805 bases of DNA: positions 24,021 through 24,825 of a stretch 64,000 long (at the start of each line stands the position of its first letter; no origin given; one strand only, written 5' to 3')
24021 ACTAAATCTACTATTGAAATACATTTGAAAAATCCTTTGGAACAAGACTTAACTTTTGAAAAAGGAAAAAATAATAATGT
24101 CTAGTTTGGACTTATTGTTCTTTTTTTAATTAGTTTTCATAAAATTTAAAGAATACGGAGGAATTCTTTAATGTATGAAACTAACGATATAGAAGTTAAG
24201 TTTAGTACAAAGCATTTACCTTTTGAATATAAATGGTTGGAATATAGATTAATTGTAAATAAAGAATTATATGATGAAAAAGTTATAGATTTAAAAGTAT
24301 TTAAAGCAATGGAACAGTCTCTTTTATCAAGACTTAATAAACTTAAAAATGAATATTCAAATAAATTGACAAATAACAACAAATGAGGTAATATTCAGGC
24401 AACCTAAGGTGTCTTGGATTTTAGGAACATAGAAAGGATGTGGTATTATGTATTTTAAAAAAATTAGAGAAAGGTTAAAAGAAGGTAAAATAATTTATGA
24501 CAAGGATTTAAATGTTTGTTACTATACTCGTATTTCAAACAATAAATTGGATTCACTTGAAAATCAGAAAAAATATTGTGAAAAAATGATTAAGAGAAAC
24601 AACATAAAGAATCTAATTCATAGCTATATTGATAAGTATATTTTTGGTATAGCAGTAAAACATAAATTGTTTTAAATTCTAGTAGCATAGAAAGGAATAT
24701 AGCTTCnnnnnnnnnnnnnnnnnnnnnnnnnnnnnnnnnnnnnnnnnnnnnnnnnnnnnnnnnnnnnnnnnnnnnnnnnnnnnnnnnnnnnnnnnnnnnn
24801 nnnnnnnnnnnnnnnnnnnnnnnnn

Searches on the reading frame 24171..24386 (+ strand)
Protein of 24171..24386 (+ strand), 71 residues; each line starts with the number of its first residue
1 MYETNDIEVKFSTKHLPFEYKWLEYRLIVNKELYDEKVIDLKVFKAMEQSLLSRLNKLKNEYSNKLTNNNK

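Call 8: search_protein_families(library=pfam, proteins=[window:24171-24386:+], max_evalue=0.01)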
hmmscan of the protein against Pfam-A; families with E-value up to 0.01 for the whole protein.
window:24171-24386:+ (71 aa): 0 families

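Call 74: search_protein_families(library=ncbifam, proteins=[window:24171-24386:+], max_evalue=0.001)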
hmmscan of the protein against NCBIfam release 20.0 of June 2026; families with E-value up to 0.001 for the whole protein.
window:24171-24386:+ (71 aa): 0 families

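Call 75: search_protein_families(library=phrogs, proteins=[window:24171-24386:+], max_evalue=0.01)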
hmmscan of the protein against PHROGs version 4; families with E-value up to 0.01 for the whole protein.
window:24171-24386:+ (71 aa): 0 families

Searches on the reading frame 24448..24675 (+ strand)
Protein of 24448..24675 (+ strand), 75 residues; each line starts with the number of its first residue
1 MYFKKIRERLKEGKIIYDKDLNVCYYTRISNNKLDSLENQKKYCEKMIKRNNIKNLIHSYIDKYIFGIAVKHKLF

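Call 8: search_protein_families(library=pfam, proteins=[window:24448-24675:+], max_evalue=0.01)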
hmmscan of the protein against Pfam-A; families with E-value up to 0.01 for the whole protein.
window:24448-24675:+ (75 aa): 1 family
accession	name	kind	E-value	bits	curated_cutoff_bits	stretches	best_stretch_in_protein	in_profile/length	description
PF00239.26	Resolvase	-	0.00039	21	23.3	1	25-65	3-42/145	Resolvase, N terminal domain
